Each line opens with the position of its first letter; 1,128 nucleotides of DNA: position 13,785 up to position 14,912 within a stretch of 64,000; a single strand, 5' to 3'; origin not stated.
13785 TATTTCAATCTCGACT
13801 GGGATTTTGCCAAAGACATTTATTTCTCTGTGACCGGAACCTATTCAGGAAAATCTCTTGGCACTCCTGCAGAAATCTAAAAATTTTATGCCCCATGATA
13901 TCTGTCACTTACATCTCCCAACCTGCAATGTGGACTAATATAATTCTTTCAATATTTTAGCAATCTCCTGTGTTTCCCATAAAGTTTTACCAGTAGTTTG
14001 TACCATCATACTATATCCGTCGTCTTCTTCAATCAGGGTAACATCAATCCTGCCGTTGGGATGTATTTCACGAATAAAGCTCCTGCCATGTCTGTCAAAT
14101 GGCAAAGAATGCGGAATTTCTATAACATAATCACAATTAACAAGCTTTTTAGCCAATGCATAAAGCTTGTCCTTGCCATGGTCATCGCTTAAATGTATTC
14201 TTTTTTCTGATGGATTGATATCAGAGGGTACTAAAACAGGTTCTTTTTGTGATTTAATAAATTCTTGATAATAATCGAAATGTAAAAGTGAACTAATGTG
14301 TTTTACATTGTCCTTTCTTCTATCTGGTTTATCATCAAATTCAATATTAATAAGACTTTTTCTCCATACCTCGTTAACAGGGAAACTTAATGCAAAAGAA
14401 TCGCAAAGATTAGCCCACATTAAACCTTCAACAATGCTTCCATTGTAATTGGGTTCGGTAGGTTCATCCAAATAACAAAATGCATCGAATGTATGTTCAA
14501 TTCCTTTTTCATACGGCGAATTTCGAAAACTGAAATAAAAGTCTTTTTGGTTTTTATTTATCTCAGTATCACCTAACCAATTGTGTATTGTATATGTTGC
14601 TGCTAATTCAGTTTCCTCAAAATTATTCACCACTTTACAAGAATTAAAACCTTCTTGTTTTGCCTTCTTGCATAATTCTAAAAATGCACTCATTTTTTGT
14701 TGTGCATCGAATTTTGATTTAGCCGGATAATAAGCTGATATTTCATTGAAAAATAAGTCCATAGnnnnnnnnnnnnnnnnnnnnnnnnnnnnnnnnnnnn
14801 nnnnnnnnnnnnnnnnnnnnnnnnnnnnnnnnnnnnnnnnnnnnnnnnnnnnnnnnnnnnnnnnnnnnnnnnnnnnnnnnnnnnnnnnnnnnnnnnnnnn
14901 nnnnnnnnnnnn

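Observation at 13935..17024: Three-gene DUF262 / AAA_15-DUF3696 ATPase / unknown-protein operon in an AT-rich islet: candidate phage-defence system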

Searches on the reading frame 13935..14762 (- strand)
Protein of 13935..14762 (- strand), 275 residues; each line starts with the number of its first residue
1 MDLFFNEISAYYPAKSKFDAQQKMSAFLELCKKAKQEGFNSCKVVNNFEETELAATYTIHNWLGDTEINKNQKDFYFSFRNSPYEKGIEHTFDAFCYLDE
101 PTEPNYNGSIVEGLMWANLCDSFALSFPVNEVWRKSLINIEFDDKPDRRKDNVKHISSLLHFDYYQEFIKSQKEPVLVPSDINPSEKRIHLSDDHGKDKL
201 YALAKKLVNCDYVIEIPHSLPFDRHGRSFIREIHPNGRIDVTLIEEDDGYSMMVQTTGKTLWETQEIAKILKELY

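Call 3: search_protein_families(library=pfam, proteins=[window:13935-14762:-], max_evalue=0.1)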
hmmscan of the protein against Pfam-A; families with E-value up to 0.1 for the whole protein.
window:13935-14762:- (275 aa): 0 families

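Call 4: search_protein_families(library=padloc, proteins=[window:13935-14762:-], max_evalue=0.1)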
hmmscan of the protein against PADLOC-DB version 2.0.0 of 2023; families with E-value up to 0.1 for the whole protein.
window:13935-14762:- (275 aa): 6 families
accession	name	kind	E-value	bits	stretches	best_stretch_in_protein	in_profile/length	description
PDLC03895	NsnC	-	6e-64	214.4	1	1-275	1-280/281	-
PDLC03879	NsnC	-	6e-29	99.6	1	1-175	3-177/305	-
PDLC03912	NsnC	-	4.5e-14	51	1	1-172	2-177/316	-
PDLC01930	CARF7--CARF_DUF2103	-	3.2e-09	34.6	1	161-274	241-351/353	-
PDLC03898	NsnC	-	0.0011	16.6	1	1-73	1-77/263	-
PDLC03901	NsnC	-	0.0053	14.8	1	1-72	1-73/249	-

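Call 5: search_protein_families(library=ncbifam, proteins=[window:13935-14762:-], max_evalue=0.1)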
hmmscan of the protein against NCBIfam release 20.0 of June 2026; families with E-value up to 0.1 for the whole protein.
window:13935-14762:- (275 aa): 0 families

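Call 16: find_homologous_proteins(query=window:13935-14762:-, max_evalue=0.001)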
Query window:13935-14762:- (275 aa): 20 proteins with E <= 0.001 among 325 candidates.
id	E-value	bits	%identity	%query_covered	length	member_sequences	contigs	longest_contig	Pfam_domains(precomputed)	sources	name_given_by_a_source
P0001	5.1e-187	638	100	100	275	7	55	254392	-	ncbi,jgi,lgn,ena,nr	ncbi:MAG TPA: hypothetical protein PLZ75_06650 [Bacteroidales bacterium]|jgi:hypothetical protein|nr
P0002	9.7e-149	513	81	100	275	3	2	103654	-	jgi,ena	-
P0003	1.9e-144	499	79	100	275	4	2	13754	-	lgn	-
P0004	1.4e-142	492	78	100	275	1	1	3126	-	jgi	jgi:hypothetical protein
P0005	2.9e-140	485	78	100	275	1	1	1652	-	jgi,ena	-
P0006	1.9e-109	384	63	100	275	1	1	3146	-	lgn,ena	-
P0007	1.1e-98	349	57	100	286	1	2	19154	-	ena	-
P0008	9.4e-93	329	55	100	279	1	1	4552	-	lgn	-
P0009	3.5e-87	311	54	100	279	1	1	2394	-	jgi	jgi:hypothetical protein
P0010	1.2e-80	289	57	85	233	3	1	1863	-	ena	-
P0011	1.2e-80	289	50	100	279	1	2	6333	-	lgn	-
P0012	7.1e-69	251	48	92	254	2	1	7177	-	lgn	-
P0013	2.6e-66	242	43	100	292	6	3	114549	-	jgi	jgi:hypothetical protein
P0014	7.3e-64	234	44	100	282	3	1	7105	-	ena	-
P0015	1.6e-63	233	43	100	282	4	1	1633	-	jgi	-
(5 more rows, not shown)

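Call 23: find_encoding_contigs(protein=P0002, flank=10000, max_places=3)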
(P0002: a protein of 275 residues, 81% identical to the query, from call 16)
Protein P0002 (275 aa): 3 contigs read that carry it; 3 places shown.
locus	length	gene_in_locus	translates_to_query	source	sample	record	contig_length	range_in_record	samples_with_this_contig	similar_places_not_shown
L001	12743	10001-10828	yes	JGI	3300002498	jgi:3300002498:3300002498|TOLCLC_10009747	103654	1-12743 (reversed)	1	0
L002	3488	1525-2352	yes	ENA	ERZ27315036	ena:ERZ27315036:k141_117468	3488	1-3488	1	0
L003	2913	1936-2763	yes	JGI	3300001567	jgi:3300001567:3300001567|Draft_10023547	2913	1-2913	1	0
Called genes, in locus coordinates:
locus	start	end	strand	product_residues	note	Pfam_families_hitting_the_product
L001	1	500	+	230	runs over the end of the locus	-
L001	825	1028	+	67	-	PF13443:HTH_26, PF01381:HTH_3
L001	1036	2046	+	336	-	PF20720:nSTAND3 (weak), PF00004:AAA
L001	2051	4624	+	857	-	PF00082:Peptidase_S8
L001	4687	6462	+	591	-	PF12161:HsdM_N, PF02384:N6_Mtase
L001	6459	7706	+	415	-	PF01420:Methylase_S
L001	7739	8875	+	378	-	PF03235:GmrSD_N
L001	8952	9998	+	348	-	PF13304:AAA_21, PF13175:AAA_15, PF12476:DUF3696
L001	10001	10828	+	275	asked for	-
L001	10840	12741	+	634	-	?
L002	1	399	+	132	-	?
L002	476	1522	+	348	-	PF13304:AAA_21, PF13175:AAA_15, PF12476:DUF3696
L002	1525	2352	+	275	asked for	-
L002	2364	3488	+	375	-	?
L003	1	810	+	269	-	PF03235:GmrSD_N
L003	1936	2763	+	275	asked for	-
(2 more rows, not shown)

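Call 24: find_encoding_contigs(protein=P0013, flank=10000, max_places=3)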
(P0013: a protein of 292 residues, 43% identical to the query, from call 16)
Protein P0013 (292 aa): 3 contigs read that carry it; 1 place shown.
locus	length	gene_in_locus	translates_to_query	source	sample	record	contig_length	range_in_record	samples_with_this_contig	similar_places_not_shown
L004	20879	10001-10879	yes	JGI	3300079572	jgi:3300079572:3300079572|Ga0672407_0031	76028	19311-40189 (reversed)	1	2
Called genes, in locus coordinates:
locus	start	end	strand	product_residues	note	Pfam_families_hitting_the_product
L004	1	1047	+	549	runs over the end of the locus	-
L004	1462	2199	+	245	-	-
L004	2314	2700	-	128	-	PF02410:RsfS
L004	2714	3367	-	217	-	PF01467:CTP_transf_like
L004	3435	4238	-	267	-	PF09234:DUF1963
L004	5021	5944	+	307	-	PF16868:NMT1_3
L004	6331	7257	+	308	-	-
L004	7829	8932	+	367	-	PF03235:GmrSD_N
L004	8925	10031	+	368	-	PF02463:SMC_N (faint), PF13175:AAA_15, PF13304:AAA_21, PF13175:AAA_15, PF12476:DUF3696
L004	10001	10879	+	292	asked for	-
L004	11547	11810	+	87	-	-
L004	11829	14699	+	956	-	PF00005:ABC_tran (faint), PF02463:SMC_N (faint), PF03193:RsgA_GTPase (faint), PF13191:AAA_16 (faint), PF13476:AAA_23 (faint), PF13555:AAA_29 (faint), PF17760:UvrA_inter, PF17755:UvrA_DNA-bind, +1 more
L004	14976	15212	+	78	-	-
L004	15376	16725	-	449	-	PF01943:Polysacc_synt (weak)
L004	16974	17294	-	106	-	PF02452:PemK_toxin (weak)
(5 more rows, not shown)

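Call 25: predict_structure(alignment_id=A1)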
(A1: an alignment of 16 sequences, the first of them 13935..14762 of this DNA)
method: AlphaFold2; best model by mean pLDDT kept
length: 275 residues; sequences in the alignment: 16
mean_pLDDT: 86.9   pTM: 0.67
mean pLDDT of the five models: 86.9, 85.8, 77.1, 76.4, 66.6
residues with pLDDT >= 90: 156; 70-90: 95; 50-70: 19; < 50: 5
segments of 3 or more residues with pLDDT < 50: 87-91
pLDDT, mean of each block of 10 residues (from residue 1): 91 93 95 92 91 93 94 93 61 76 91 88 91 93 80 95 91 79 91 77 92 92 78 84 69 87 87 88
secondary structure, 60 per line:
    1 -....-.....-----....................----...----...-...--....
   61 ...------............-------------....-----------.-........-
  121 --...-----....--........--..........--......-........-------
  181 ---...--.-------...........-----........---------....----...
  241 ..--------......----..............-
elements in order: E2-5 H7-11 H17-36 E41-43 E52-54 H59-63 H70-79 E95-98 H112-119 E123-125 H131-134 E137-144 E147-156 H159-164 H166-173 H197-207 E213-220 E230-233 E238-242 E251-256 H261-274

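Call 27: search_protein_representatives(alignment_id=A1)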
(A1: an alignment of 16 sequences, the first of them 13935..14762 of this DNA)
Query: 16 sequences, 279 profile positions. Proteins with E-value up to 0.001 (for the whole library): 1220; up to 1e-10: 703; up to 1e-30: 229. The best 150 are listed.
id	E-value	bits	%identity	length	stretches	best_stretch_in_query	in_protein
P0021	2.8e-117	407.5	-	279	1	1-279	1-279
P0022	8.1e-109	379.7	-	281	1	1-279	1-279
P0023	1.2e-106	372.6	-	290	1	1-279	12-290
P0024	2.8e-104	364.8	-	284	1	1-279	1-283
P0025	1.0e-95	336.8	-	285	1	1-279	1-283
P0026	7.2e-84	297.9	-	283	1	1-279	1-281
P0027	6.8e-83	294.7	-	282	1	1-278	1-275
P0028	9.6e-82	290.9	-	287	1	2-279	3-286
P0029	4.3e-81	288.8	-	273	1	1-279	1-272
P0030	4.8e-81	288.6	-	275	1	1-279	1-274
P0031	4.4e-80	285.5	-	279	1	1-277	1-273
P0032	1.7e-78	280.3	-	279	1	1-278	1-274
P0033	3.7e-78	279.2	-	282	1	1-279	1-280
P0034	6.7e-78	278.3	-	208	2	178-279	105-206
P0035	7.0e-78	278.3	-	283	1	1-279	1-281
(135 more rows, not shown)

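Call 38: list_cluster_members(proteins=[window:13935-14762:-, window:14765-15895:-, window:15888-17024:-])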
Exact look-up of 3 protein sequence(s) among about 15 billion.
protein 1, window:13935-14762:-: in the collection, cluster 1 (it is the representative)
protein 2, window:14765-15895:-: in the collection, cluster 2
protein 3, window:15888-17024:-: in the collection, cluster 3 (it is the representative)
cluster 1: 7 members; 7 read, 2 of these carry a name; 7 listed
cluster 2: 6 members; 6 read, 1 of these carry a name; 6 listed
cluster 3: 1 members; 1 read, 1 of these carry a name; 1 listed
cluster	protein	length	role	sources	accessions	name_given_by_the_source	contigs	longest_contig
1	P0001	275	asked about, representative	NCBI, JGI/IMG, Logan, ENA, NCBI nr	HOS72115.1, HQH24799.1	MAG TPA: hypothetical protein PLZ75_06650 [Bacteroidales bacterium] | hypothetical protein | hypothetical protein [Bacteroidales bacterium]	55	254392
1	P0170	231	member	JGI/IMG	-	hypothetical protein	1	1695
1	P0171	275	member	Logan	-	-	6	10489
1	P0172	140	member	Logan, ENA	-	-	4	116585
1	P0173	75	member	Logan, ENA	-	-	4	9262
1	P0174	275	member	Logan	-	-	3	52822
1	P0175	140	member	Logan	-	-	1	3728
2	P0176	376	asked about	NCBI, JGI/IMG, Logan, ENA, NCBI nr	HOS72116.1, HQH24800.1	MAG TPA: DUF3696 domain-containing protein [Bacteroidales bacterium] | predicted ATPase | DUF3696 domain-containing protein [Bacteroidales bacterium]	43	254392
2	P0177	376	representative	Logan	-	-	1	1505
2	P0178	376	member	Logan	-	-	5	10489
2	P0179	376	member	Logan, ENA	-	-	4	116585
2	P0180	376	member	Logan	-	-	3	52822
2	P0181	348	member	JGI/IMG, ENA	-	-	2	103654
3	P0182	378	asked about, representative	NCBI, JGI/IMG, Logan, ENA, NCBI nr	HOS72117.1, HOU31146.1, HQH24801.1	MAG TPA: DUF262 domain-containing protein [Bacteroidales bacterium] | hypothetical protein | DUF262 domain-containing protein [Bacteroidales bacterium]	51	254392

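Call 44: find_related_loci(query=A1, collection=genome_contigs, flank=8000)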
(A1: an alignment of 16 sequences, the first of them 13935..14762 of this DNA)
Query A1 (275 aa) in genome_contigs; peptide patterns used: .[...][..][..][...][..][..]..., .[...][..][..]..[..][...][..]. (x = any residue, [..] = any of these).
93 stretches matched a pattern; 67 encode a relative of the query (tblastn E <= 1e-3); 67 distinct loci.
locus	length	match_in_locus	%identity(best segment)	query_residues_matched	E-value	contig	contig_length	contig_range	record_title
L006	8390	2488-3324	48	1-275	1e-81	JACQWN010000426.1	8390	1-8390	MAG: Bacteroidia bacterium isolate NC_groundwater_1490_Pr4_B-0.1um_35_3 SR1-18-B1_scaffold_277439, whole genome shotgun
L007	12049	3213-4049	44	1-275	7e-77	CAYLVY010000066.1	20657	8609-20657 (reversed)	MAG TPA_asm: uncultured Draconibacterium sp. isolate SRP263991_co1_124 genome assembly, contig: NODE_3628_length_20657_c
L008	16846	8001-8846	41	1-275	9e-67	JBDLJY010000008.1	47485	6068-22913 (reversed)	MAG: Pseudomonadota bacterium isolate MAG115 MAG115_8, whole genome shotgun sequence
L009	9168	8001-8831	43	1-275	6e-65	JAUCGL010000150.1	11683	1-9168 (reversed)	Candidatus Halobeggiatoa sp. HSG11 NODE_159_length_11683, whole genome shotgun sequence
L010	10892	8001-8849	36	1-275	8e-55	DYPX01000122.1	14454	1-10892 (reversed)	MAG TPA_asm: Caldilinea aerophila isolate SulCav_GS10_10_2_45_229 SulCav_GS10_10_6511_length_14454_cov_144_320300, whole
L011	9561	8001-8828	36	1-271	1e-53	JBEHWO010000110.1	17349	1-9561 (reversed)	MAG: Vulcanimicrobiota bacterium isolate ER2 k141_58460_length_17349_cov_8.0000, whole genome shotgun sequence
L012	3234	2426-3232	37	1-273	2e-48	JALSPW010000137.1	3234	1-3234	MAG: Saprospiraceae bacterium isolate 356-284_metabat2_scaf2bin.098 356-284_scaffold_26649_c1, whole genome shotgun sequ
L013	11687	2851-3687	36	1-273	2e-45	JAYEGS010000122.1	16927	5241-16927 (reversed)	MAG: Pseudomonadota bacterium isolate MAG240 MAG240_122, whole genome shotgun sequence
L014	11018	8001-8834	34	1-275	1e-41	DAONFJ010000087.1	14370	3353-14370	MAG TPA_asm: Spirochaetota bacterium isolate AMR_MDS_3846 NODE_4577_length_14370_cov_7.988054, whole genome shotgun sequ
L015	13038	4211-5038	31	1-275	1e-37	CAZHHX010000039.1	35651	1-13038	MAG TPA_asm: uncultured Syntrophorhabdaceae bacterium isolate SRP302447_co2_801 genome assembly, contig: NODE_3293_lengt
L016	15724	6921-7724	32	1-273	5e-37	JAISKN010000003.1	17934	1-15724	MAG: Prevotellaceae bacterium isolate Hs463_bin52 k119_3181346, whole genome shotgun sequence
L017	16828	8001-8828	32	1-275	7e-37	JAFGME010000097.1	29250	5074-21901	MAG: Bacteroidales bacterium isolate Zod_Metabat.457 k87_3506776, whole genome shotgun sequence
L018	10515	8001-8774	32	1-275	8e-37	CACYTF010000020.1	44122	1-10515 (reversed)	MAG: uncultured Clostridiales bacterium isolate RUG12259 genome assembly, contig: RUG12259_asm_20, whole genome shotgun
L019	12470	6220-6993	32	1-273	2e-36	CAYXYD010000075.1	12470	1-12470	MAG TPA_asm: uncultured Sphaerochaeta sp. isolate SRP191223_co1_377 genome assembly, contig: NODE_5625_length_12470_cov_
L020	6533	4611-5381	34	1-275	1e-36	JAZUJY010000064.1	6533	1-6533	MAG: Oscillospiraceae bacterium isolate T1900045250_TH20190020.MAGScoT_cleanbin_000005 SGB_5758_k141_6545480, whole geno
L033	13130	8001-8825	30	5-273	1e-25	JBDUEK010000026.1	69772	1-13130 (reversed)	MAG: Ferruginibacter sp. isolate cluster4_bin.93 NODE_274_length_69772_cov_16.149892, whole genome shotgun sequence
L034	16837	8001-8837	28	1-275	1e-25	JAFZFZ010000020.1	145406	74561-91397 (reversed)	MAG: Bacteroidaceae bacterium isolate RGIG7732 Water_buffalos_Rectum-3__c110406, whole genome shotgun sequence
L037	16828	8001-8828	29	5-273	5e-25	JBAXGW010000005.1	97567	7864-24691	MAG: Bacteroidota bacterium isolate ELA307 MAG307_5, whole genome shotgun sequence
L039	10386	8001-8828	27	3-275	9e-24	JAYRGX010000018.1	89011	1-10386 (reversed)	MAG: Bacteroides sp. isolate SZ_szas22bin.9 NODE_202_length_89011_cov_4.53427, whole genome shotgun sequence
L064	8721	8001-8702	28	3-233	4e-16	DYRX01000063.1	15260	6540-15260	MAG TPA_asm: Victivallis vadensis isolate SulCav_GS10_10_4_50_17 SulCav_GS10_10_5886_length_15260_cov_9_624005, whole ge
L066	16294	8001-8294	41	177-273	2e-15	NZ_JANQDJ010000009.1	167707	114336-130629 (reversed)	Umezakia ovalisporum Ak1311 k141_2110, whole genome shotgun sequence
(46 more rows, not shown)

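Call 54: search_protein_families(library=pfam, proteins=[L066:1365-2288:+, L066:2427-4757:+, L066:4754-5473:+, L066:5460-6740:+, L066:8299-9240:+, L066:9237-10226:+, L066:10771-11823:+, L066:11826-12470:+, L066:14115-15359:-, L066:15383-16144:-], max_evalue=0.001)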
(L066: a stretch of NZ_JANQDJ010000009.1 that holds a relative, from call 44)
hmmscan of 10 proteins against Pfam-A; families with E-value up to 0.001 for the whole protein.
L066:1365-2288:+ (307 aa): 1 family
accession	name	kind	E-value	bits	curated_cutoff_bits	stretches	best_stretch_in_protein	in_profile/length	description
PF09620.15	Cas_csx3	-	2e-32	111.3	21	1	29-105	2-77/78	CRISPR-associated protein (Cas_csx3)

L066:2427-4757:+ (776 aa): 1 family
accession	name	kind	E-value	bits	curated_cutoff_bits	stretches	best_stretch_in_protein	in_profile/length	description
PF22335.1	Cas10-Cmr2_palm2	-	8.1e-17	62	27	1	420-597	2-127/133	Cas10/Cmr2, second palm domain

L066:4754-5473:+ (239 aa): 1 family
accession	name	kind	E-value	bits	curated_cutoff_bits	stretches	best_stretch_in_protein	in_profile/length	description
PF03787.20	RAMPs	-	5.3e-20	73.1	22.1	1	24-213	8-189/189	RAMP superfamily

L066:5460-6740:+ (426 aa): 1 family
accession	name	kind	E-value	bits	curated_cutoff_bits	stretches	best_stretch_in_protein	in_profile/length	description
PF03787.20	RAMPs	-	2.3e-13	51.5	22.1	1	7-247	1-188/189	RAMP superfamily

L066:8299-9240:+ (313 aa): 1 family
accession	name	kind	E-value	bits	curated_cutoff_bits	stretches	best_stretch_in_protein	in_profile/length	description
PF03787.20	RAMPs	-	2.7e-26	93.7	22.1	1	23-242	2-189/189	RAMP superfamily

L066:9237-10226:+ (329 aa): 1 family
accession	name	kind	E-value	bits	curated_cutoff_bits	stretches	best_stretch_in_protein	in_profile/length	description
PF03787.20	RAMPs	-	4.9e-27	96.1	22.1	1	36-227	7-188/189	RAMP superfamily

L066:10771-11823:+ (350 aa): 1 family
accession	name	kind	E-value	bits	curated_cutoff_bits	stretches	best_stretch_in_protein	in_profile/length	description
PF03787.20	RAMPs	-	2.5e-08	35.1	22.1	1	60-275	1-187/189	RAMP superfamily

L066:11826-12470:+ (214 aa): 0 families

L066:14115-15359:- (414 aa): 0 families

L066:15383-16144:- (253 aa): 1 family
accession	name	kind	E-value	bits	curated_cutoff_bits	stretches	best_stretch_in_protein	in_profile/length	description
PF10040.14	CRISPR_Cas6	-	4.5e-18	66.2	25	1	132-249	1-89/89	CRISPR-associated endoribonuclease Cas6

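Call 58: search_solved_structures(query=A1, max_evalue=1)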
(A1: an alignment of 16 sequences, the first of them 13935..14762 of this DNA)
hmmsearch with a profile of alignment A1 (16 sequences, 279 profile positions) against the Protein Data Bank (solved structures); distinct sequences matched with E-value up to 1: 1.
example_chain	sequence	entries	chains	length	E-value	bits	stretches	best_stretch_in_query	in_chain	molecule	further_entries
2k5b_B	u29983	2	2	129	0.62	12.7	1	152-237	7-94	Hsp90 co-chaperone Cdc37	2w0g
